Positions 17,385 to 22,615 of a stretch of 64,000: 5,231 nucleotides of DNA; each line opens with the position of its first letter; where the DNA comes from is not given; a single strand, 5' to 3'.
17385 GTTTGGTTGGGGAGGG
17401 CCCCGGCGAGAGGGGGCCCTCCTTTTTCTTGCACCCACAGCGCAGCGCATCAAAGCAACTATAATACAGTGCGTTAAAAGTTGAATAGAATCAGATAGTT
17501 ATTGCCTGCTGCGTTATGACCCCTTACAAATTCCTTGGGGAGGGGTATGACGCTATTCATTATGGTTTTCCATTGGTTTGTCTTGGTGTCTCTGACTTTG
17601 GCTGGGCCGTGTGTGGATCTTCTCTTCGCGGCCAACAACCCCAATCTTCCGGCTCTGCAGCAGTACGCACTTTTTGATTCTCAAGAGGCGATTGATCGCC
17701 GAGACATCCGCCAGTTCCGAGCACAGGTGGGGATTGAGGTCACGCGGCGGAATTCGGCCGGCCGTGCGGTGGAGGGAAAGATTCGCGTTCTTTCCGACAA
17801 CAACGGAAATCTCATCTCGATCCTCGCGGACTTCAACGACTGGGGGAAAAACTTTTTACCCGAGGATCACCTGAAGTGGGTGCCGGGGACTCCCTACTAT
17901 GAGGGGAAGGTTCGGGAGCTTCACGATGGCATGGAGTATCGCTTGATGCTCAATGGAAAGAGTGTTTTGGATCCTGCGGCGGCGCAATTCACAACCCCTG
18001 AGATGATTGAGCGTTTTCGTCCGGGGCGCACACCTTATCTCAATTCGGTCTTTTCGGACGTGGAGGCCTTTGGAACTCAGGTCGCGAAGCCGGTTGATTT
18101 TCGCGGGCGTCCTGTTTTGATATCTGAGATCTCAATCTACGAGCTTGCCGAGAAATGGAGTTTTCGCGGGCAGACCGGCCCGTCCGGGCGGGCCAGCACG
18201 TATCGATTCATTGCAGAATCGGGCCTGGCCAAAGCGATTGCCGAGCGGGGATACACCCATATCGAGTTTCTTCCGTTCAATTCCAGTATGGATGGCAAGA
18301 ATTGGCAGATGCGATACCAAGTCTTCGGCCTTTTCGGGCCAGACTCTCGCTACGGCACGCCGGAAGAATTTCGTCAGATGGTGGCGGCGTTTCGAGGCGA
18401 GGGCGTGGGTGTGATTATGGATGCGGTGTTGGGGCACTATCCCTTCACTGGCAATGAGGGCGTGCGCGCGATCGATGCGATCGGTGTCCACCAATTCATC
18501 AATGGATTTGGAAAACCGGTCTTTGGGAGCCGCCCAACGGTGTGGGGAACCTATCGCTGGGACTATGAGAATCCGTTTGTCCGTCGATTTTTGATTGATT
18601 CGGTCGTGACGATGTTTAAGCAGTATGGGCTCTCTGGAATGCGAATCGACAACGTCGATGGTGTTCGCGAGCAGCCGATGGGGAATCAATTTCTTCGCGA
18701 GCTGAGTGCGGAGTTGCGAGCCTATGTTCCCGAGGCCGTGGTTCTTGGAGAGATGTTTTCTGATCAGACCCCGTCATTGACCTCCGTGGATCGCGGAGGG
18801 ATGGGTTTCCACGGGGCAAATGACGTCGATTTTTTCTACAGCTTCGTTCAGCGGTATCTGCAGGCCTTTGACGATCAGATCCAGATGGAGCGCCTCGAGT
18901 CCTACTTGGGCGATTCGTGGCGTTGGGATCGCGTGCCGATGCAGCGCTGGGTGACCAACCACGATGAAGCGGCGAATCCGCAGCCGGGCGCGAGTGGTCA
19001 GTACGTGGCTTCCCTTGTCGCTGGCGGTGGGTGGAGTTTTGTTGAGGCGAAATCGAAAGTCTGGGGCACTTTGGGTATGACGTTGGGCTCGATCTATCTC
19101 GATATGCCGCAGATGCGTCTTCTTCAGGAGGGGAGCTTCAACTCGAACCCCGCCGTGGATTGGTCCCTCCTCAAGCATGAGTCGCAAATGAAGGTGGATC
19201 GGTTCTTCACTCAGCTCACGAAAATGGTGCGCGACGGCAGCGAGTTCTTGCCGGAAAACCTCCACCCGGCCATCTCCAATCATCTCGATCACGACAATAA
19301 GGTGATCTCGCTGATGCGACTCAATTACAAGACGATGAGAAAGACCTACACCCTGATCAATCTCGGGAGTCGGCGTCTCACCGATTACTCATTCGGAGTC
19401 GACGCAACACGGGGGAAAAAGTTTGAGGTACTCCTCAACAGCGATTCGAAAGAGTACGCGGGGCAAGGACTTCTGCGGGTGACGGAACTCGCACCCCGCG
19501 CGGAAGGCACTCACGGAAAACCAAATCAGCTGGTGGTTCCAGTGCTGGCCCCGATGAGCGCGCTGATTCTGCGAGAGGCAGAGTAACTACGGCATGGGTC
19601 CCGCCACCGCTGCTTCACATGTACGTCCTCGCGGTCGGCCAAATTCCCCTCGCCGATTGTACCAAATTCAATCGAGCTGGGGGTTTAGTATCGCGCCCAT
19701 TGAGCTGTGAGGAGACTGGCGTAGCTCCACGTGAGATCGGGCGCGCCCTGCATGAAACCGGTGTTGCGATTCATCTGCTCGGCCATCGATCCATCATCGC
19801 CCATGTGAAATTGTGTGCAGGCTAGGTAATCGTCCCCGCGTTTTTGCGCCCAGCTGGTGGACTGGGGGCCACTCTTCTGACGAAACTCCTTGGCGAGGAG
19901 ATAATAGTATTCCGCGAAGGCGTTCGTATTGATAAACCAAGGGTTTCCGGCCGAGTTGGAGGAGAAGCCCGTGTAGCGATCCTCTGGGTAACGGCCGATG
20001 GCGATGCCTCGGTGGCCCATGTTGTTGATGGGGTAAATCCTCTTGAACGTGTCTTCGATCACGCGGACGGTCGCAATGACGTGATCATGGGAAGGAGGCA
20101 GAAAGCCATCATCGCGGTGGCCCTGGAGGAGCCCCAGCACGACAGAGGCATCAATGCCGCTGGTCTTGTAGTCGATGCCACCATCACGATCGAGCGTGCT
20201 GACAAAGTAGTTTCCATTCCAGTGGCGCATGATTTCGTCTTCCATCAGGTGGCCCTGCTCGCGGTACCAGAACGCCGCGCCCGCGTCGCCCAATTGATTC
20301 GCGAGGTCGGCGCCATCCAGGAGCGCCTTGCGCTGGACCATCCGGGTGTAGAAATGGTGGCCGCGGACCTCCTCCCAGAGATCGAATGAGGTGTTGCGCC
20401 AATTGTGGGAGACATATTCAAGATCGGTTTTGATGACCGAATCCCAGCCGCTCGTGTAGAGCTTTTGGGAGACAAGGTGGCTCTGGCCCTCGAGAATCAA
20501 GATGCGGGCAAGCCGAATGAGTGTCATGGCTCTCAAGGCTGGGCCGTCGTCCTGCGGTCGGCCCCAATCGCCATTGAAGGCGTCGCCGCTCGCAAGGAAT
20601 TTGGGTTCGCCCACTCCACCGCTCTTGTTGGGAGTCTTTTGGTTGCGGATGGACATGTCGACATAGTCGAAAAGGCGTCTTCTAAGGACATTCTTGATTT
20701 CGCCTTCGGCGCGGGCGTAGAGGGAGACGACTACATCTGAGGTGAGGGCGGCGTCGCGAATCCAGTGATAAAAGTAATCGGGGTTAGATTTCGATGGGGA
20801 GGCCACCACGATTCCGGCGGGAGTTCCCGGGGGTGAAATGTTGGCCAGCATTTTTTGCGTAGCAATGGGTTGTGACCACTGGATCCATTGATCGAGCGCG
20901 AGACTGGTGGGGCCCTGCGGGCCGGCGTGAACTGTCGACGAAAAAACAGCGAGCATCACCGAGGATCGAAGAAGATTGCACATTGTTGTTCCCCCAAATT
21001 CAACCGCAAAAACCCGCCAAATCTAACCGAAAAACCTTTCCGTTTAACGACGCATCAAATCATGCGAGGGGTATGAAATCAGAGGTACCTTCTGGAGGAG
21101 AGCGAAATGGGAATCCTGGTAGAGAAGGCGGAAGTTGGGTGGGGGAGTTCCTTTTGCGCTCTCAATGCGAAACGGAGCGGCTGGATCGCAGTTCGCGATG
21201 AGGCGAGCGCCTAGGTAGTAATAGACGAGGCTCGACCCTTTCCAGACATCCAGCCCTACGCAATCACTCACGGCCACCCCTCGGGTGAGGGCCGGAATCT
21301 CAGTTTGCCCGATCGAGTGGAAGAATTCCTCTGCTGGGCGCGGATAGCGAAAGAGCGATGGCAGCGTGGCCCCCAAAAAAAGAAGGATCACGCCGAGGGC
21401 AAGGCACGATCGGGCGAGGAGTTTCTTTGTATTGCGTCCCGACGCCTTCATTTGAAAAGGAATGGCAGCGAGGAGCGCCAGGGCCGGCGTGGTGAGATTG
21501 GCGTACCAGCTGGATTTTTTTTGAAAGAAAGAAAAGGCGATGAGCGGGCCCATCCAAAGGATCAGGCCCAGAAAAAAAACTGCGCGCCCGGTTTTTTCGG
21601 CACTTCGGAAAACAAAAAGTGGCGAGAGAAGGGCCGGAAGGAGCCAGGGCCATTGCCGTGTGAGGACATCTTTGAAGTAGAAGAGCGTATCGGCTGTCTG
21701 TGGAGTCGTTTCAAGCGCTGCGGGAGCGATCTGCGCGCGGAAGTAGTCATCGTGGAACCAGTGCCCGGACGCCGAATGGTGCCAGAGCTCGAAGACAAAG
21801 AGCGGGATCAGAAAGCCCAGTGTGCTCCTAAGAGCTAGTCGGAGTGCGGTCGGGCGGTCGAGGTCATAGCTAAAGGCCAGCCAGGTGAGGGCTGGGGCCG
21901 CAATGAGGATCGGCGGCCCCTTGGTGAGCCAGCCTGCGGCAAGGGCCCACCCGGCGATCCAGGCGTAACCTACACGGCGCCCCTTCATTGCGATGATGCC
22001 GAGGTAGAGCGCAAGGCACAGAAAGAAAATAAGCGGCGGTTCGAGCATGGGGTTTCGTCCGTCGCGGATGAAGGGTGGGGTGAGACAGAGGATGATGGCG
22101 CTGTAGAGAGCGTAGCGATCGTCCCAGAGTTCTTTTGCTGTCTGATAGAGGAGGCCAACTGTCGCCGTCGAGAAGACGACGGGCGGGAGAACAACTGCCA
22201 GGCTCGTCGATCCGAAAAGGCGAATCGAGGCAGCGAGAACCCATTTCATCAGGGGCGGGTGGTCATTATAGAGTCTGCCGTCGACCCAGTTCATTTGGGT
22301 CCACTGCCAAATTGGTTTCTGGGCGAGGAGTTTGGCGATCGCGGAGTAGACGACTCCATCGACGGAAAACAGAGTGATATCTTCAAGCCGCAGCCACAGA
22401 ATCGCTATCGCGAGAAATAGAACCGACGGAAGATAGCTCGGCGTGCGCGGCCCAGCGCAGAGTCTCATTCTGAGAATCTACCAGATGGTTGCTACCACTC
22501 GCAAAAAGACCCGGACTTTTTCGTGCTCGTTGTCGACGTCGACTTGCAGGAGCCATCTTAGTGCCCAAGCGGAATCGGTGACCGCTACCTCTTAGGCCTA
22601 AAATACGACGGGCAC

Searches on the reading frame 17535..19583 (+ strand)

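Call 13: search_protein_families(library=pfam, proteins=[window:17535-19583:+], max_evalue=0.001)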
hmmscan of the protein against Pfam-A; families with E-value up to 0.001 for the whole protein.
window:17535-19583:+ (683 aa): 2 families
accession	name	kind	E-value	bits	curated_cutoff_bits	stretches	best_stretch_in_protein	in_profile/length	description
PF00128.31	Alpha-amylase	-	1.7e-08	34.6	22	0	343-417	160-251/446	Alpha amylase, catalytic domain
PF02806.24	Alpha-amylase_C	-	1.7e-05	25.5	21.2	1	582-680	3-93/95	Alpha amylase, C-terminal all-beta domain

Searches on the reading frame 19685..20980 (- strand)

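Call 13: search_protein_families(library=pfam, proteins=[window:19685-20980:-], max_evalue=0.001)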
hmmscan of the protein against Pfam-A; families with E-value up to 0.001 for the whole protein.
window:19685-20980:- (431 aa): 1 family
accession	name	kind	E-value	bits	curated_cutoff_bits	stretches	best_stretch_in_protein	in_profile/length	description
PF00723.27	Glyco_hydro_15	-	1.6e-79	268.3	22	1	42-427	5-426/427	Glycosyl hydrolases family 15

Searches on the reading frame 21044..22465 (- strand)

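Call 13: search_protein_families(library=pfam, proteins=[window:21044-22465:-], max_evalue=0.001)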
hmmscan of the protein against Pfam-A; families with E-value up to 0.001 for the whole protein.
window:21044-22465:- (473 aa): 2 families
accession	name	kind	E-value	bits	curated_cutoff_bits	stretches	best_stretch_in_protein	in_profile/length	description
PF13231.12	PMT_2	-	1e-22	81.5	26.1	1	68-213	1-145/160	Dolichyl-phosphate-mannose-protein mannosyltransferase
PF02366.24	PMT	-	1.5e-09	38.2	22.7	1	66-198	59-198/245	Dolichyl-phosphate-mannose-protein mannosyltransferase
